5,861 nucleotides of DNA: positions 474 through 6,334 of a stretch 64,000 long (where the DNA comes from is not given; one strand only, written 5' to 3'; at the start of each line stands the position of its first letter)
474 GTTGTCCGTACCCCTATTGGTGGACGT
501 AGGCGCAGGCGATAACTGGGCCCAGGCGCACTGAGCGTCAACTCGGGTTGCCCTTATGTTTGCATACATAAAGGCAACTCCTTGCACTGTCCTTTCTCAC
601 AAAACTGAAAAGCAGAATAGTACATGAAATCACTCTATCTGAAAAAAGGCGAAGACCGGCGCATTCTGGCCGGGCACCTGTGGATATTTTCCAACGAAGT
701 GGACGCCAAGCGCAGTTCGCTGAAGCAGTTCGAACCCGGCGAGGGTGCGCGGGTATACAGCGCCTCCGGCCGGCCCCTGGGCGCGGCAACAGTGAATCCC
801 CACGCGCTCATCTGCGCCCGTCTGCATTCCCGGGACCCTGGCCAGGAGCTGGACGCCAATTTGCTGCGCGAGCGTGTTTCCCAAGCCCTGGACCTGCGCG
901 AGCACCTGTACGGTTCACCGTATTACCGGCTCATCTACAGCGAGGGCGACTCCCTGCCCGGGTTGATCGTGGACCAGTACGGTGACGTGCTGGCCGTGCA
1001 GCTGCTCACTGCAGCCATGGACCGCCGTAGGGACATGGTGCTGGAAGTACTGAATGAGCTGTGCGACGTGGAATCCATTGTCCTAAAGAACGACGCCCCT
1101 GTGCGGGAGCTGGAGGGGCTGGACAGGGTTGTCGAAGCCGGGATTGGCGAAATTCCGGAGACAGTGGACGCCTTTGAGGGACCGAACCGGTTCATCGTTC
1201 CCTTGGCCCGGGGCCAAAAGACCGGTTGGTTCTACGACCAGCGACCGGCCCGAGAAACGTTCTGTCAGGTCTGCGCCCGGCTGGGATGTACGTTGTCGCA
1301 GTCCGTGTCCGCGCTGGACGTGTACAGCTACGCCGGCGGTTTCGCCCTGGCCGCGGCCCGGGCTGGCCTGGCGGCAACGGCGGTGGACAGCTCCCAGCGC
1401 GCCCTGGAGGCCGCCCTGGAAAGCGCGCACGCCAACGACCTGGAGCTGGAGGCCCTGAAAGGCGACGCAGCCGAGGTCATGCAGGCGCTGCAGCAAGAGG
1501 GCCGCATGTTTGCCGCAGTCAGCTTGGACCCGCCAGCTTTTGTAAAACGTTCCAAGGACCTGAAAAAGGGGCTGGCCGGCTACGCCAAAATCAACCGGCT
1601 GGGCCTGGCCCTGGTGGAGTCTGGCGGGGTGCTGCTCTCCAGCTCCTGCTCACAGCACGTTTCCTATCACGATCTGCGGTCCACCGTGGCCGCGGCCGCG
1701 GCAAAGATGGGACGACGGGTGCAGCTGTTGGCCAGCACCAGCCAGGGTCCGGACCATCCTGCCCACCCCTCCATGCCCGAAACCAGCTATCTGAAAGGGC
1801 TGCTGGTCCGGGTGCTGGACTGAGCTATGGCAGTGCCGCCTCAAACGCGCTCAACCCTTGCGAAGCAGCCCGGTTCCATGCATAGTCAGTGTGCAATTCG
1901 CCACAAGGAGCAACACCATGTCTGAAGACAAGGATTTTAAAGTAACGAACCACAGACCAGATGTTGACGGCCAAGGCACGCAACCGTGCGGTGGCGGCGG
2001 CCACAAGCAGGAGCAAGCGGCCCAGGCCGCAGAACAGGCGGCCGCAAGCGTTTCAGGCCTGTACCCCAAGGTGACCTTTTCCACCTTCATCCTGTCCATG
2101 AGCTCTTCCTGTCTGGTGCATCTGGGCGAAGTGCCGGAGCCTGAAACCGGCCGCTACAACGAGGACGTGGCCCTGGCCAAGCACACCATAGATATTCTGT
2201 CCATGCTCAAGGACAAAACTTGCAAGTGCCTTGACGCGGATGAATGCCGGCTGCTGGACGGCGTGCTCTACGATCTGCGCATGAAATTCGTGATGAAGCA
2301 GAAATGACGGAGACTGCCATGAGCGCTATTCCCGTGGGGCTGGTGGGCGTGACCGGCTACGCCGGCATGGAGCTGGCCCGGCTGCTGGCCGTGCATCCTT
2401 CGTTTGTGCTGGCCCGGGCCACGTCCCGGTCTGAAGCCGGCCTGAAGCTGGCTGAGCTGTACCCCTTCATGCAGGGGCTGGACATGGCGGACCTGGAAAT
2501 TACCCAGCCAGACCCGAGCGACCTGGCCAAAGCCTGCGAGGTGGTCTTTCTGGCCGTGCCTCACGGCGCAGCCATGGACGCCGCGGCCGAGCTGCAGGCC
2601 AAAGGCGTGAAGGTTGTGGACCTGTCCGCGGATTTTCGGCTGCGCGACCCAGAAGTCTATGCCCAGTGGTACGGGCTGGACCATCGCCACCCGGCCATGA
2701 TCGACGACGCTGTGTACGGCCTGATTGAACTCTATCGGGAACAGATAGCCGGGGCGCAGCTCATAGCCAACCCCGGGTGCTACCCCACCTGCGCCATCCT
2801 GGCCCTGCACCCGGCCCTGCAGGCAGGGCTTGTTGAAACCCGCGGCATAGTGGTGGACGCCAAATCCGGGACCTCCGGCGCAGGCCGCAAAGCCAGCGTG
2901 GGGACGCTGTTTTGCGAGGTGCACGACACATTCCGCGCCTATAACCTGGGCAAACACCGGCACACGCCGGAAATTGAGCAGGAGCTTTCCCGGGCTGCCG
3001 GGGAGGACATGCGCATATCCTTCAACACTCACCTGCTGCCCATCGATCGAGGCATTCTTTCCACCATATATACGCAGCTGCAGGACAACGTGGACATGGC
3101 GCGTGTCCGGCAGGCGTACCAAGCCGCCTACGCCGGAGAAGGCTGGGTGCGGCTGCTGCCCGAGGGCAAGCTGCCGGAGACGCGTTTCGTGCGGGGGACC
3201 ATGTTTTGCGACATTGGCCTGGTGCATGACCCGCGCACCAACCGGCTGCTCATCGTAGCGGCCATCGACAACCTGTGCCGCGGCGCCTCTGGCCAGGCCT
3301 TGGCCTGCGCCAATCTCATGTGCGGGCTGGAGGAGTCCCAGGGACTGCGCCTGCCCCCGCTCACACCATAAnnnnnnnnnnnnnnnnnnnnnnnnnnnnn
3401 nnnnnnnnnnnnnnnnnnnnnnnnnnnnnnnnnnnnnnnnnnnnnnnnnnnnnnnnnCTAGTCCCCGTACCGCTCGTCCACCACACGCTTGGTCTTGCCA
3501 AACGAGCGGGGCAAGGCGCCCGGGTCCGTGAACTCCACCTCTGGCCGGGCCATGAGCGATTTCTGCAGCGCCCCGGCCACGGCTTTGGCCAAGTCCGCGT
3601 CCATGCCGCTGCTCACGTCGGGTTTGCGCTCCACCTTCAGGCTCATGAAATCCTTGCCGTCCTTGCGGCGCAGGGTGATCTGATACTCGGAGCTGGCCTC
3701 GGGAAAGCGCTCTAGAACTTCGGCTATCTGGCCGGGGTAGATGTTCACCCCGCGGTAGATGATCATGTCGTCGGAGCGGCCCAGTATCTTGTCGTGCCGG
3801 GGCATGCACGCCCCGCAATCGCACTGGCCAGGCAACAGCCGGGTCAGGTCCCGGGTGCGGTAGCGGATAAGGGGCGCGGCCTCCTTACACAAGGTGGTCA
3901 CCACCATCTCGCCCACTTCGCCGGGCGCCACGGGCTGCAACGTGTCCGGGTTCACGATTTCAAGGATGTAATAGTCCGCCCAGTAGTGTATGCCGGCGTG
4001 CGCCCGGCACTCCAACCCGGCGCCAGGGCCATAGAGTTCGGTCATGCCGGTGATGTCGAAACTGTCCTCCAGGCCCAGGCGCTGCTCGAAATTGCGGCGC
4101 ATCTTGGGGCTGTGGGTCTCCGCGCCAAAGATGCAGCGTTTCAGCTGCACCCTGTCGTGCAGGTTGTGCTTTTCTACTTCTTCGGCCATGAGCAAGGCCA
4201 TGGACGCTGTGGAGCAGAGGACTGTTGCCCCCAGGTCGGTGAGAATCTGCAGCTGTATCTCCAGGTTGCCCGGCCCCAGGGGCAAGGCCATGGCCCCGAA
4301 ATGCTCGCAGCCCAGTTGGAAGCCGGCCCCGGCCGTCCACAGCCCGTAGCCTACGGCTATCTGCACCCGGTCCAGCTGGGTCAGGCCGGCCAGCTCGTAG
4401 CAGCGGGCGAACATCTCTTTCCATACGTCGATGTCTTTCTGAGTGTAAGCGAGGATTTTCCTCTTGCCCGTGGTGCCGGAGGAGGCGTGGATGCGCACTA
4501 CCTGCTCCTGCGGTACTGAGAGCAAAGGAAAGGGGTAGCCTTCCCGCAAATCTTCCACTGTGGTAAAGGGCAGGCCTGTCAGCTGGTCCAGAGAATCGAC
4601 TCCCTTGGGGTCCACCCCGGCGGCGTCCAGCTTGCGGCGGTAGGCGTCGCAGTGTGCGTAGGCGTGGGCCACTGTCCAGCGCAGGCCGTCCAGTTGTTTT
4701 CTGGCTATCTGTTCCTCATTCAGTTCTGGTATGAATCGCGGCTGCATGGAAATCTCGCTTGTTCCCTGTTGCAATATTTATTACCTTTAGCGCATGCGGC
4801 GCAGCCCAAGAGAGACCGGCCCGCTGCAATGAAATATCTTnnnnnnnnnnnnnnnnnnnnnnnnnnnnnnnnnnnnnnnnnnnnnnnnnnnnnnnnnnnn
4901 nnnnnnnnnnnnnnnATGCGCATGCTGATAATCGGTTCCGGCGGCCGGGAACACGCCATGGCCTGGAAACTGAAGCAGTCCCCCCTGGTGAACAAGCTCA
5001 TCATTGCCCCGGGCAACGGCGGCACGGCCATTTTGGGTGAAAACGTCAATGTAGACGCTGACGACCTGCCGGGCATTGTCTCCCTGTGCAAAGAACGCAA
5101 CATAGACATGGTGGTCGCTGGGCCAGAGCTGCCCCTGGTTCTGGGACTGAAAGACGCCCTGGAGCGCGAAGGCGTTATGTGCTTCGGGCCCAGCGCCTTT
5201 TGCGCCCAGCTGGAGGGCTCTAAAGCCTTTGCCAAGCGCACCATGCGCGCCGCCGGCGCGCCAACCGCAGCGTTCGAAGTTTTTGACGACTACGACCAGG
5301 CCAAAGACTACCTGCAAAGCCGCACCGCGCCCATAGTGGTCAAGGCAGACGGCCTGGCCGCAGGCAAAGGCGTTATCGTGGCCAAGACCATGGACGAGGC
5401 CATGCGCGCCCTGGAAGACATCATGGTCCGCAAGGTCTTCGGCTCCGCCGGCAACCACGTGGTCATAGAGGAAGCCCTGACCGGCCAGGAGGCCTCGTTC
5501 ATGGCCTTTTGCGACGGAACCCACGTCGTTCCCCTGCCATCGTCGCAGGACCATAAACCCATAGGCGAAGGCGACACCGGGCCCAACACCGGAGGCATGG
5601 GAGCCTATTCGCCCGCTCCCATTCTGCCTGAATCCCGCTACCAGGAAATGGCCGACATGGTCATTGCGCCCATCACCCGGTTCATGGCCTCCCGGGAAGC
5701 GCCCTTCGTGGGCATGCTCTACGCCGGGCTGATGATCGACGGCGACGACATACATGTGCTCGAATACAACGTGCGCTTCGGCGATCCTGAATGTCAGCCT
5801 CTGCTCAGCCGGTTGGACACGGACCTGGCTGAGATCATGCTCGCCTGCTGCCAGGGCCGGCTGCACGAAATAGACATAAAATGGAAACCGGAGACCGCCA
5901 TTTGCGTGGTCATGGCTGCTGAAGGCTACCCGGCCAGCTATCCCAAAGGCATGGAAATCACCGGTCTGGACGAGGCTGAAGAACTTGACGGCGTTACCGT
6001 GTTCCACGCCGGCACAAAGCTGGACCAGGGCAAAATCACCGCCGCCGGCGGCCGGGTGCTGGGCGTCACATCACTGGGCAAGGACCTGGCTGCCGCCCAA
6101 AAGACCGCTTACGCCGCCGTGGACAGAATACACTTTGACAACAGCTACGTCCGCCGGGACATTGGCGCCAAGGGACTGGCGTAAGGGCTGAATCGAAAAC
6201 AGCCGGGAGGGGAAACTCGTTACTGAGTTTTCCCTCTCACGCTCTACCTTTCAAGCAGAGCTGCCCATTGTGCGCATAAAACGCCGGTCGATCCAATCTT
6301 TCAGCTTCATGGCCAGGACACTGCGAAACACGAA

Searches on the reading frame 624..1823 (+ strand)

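Call 47: search_protein_families(library=pfam, proteins=[window:624-1823:+], max_evalue=0.0001)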
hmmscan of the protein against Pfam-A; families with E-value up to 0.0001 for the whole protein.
window:624-1823:+ (399 aa): 3 families
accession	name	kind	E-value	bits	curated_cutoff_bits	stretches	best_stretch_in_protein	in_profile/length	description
PF17785.7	PUA_3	-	4.8e-16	58.7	22.6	1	4-70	1-64/64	PUA-like domain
PF10672.15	Methyltrans_SAM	-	4.8e-07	29.8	27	1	169-348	74-245/286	S-adenosylmethionine-dependent methyltransferase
PF03602.21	Cons_hypoth95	-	1.1e-05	25.6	24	1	226-305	41-123/182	Conserved hypothetical protein 95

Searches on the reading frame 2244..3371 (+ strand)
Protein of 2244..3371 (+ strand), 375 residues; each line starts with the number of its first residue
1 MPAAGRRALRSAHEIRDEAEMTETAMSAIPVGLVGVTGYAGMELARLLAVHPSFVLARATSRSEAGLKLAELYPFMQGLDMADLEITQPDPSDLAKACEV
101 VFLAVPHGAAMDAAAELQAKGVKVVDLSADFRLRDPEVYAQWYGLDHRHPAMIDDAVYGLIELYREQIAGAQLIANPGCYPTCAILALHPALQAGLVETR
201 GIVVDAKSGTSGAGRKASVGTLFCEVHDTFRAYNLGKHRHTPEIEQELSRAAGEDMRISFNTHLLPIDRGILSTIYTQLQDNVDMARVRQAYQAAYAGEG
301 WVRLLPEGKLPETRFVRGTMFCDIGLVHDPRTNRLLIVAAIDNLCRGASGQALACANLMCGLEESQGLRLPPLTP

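Call 47: search_protein_families(library=pfam, proteins=[window:2244-3371:+], max_evalue=0.0001)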
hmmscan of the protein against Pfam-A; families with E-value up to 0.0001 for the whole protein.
window:2244-3371:+ (375 aa): 3 families
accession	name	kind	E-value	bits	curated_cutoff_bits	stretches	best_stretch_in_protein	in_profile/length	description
PF22698.1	Semialdhyde_dhC_1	-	4.6e-62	209.1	27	1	179-343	1-165/165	Semialdehyde dehydrogenase, dimerisation domain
PF01118.30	Semialdhyde_dh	-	1.6e-29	103.2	26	1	31-170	2-120/121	Semialdehyde dehydrogenase, NAD binding domain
PF02774.23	Semialdhyde_dhC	-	2.7e-25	90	26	1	188-345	1-183/184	Semialdehyde dehydrogenase, dimerisation domain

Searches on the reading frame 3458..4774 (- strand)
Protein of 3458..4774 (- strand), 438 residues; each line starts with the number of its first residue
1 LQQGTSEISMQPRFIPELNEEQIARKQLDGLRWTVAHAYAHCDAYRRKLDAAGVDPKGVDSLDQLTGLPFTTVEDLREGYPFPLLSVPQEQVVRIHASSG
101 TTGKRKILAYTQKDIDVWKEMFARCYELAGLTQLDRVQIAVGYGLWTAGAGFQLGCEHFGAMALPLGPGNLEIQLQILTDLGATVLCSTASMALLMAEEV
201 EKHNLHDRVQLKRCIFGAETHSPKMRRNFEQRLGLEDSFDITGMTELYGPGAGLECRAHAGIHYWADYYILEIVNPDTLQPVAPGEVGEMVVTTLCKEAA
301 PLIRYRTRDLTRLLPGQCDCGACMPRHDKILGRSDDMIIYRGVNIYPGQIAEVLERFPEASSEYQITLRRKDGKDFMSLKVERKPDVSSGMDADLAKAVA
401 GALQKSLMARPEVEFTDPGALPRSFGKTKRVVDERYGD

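Call 47: search_protein_families(library=pfam, proteins=[window:3458-4774:-], max_evalue=0.0001)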
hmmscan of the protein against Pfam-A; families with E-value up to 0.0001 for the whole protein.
window:3458-4774:- (438 aa): 2 families
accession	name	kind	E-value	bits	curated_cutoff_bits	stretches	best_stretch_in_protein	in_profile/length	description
PF14535.12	AMP-binding_C_2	-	1e-25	90.2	25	1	342-435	1-96/96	AMP-binding enzyme C-terminal domain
PF00501.34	AMP-binding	-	4.5e-13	49.2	29.9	1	85-293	157-375/384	AMP-binding enzyme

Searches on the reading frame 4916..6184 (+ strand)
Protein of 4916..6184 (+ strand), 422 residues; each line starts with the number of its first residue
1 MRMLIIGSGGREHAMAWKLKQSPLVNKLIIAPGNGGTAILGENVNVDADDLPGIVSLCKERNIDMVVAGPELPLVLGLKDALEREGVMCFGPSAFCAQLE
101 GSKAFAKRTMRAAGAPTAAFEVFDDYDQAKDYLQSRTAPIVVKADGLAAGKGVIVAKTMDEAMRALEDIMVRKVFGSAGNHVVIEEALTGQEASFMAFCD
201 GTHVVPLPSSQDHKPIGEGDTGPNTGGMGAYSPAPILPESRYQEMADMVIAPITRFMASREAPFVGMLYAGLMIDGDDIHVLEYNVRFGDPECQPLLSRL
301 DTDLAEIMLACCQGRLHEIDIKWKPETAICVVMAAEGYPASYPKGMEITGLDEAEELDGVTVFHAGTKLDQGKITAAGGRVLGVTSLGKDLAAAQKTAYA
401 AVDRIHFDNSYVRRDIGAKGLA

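Call 47: search_protein_families(library=pfam, proteins=[window:4916-6184:+], max_evalue=0.0001)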
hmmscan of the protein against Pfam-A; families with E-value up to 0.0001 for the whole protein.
window:4916-6184:+ (422 aa): 4 families
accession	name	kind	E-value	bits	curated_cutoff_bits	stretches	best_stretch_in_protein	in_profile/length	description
PF01071.24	GARS_A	-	2.3e-75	253.2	27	1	101-293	1-194/194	Phosphoribosylglycinamide synthetase, ATP-grasp (A) domain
PF02844.21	GARS_N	-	2.6e-36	124.8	29.5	1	1-100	1-100/100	Phosphoribosylglycinamide synthetase, N domain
PF02843.22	GARS_C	-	3.3e-34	117.5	34.8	1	328-419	1-92/92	Phosphoribosylglycinamide synthetase, C domain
PF02222.28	ATP-grasp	-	9.5e-05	22.6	27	0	110-186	3-74/179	ATP-grasp domain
